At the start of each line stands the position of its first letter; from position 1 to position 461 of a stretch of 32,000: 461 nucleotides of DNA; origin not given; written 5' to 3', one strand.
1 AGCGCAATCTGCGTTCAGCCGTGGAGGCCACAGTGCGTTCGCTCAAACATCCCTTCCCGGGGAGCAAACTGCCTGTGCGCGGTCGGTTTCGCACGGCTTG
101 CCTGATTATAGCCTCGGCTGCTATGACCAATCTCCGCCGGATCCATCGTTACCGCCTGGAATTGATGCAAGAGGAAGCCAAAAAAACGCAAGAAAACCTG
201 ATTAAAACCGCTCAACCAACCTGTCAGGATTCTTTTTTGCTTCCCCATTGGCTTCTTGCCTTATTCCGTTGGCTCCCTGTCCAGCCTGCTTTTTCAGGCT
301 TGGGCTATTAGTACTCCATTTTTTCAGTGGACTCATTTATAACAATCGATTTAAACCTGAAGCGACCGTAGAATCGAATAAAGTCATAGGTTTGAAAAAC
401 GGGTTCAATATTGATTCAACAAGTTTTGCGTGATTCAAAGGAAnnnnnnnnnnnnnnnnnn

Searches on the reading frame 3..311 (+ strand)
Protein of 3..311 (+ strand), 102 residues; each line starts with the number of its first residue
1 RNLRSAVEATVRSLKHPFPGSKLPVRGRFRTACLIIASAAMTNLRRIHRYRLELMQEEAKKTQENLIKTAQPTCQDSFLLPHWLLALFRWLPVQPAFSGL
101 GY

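Call 4: search_protein_families(library=pfam, proteins=[window:21-311:+], max_evalue=0.01)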
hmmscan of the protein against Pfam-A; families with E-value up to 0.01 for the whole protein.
window:21-311:+ (96 aa): 0 families

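Call 5: search_protein_families(library=ncbifam, proteins=[window:21-311:+], max_evalue=0.01)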
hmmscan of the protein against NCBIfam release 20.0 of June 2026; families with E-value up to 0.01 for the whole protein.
window:21-311:+ (96 aa): 0 families

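Call 12: search_protein_families(library=pfam, proteins=[window:3-311:+], max_evalue=10)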
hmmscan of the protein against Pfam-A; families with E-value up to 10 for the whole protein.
window:3-311:+ (102 aa): 1 family
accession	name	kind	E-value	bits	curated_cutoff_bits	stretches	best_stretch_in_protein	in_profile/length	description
PF13751.12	DDE_Tnp_1_6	-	0.062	14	25.1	1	3-48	79-125/125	Transposase DDE domain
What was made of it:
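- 1..311 (+): 3' end of an IS1182/IS5-like DDE transposase gene. It is cut by the window start; the stop codon is at 309-311. The Pfam hit is weak: DDE_Tnp_1_6 C-terminus, E = 0.06 (call 12).
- Checked: Its Pfam hit is only weak (DDE_Tnp_1_6, E = 0.06; call 12).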

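Call 33: search_dna_similar(query=window:3-311:+, collection=plasmids, mode=protein, max_evalue=0.01, max_rows=15)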
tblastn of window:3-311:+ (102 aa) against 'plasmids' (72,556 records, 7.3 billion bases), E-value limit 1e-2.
No match.
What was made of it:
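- Tried and rejected: tblastn of the left transposase fragment against plasmids gave no match (call 33).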

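Call 34: find_homologous_proteins(query=window:3-311:+)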
Query window:3-311:+ (102 aa): 26 proteins with E <= 0.001 among 27 candidates.
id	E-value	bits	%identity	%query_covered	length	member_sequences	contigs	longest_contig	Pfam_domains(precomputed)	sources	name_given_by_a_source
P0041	5.3e-19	86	51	91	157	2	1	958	PF13751.13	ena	-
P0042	4.7e-18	83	50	100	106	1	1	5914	-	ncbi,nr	ncbi:MAG: hypothetical protein Q7J07_05390, partial [Pelolinea sp.]|nr:hypothetical protein [Pelolin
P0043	7.4e-18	82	80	50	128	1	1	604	PF13751.13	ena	-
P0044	8.9e-17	79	72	56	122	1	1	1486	-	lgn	-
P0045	1.3e-16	78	62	62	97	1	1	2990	-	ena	-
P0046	1.3e-16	78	51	81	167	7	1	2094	PF13751.13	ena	-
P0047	3.1e-16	77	61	63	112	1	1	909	-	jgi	jgi:hypothetical protein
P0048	3.2e-16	77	64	63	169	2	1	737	PF13751.13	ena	-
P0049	3.5e-16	77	49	100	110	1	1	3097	-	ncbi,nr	ncbi:MAG: hypothetical protein NTZ74_02935, partial [Chloroflexi bacterium]|nr:hypothetical protein 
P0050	4.7e-16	77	57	83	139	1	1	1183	-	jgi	jgi:hypothetical protein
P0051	9.7e-16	76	62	63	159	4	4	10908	PF13751.13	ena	-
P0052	1.4e-15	75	52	88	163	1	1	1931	PF13751.13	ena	-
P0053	3.4e-15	74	53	75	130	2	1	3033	-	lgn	-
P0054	7.1e-15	73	52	84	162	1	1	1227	-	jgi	jgi:hypothetical protein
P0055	7.4e-15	73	73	48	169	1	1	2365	PF13751.13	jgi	-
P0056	9.8e-15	72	49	99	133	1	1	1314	PF13751.13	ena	-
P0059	2.4e-14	71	44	95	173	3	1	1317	PF13751.13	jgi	jgi:hypothetical protein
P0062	3.2e-13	67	67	54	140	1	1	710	PF13751.13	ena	-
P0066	1.6e-6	46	81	31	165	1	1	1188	PF13751.13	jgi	jgi:hypothetical protein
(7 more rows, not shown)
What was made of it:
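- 1..311 (+): There are 26 homologues at 44-81% identity, many carrying PF13751, from short Pelolinea/Chloroflexi contigs (call 34).
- On IS1182/IS5-like element (left edge): The direct hit is weak (E = 0.06, call 12), but homologues at 44-81% identity carry PF13751 (call 34).
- Checked: However, 26 homologues at 44-81% identity exist, and many of them carry PF13751 (call 34).
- Homologues of the left transposase are almost all found on very short contigs (call 34).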
